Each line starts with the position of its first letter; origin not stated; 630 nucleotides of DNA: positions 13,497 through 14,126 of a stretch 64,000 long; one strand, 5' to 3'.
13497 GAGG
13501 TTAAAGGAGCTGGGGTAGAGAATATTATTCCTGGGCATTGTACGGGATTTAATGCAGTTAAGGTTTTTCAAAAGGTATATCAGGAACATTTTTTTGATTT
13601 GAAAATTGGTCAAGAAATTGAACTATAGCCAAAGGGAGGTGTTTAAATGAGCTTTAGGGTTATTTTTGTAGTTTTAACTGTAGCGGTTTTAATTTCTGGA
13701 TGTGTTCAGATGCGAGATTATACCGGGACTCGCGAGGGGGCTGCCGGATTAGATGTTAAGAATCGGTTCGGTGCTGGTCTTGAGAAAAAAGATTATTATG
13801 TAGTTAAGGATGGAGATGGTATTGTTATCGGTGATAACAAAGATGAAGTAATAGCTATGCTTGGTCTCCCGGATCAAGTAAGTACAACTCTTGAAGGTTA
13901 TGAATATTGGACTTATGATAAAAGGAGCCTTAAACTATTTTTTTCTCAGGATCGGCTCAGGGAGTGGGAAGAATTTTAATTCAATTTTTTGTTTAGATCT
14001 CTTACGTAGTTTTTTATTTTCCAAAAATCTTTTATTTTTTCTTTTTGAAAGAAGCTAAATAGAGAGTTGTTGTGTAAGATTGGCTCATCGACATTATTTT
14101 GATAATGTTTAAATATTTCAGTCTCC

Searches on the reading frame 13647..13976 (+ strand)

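Call 73: search_protein_families(library=pfam, proteins=[window:13647-13976:+], max_evalue=0.01)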
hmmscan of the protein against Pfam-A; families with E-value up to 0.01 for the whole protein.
window:13647-13976:+ (110 aa): 1 family
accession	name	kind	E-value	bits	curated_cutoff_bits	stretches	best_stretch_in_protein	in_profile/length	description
PF14504.11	CAP_assoc_N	-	0.00052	20.3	29.3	1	61-93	1-33/140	CAP-associated N-terminal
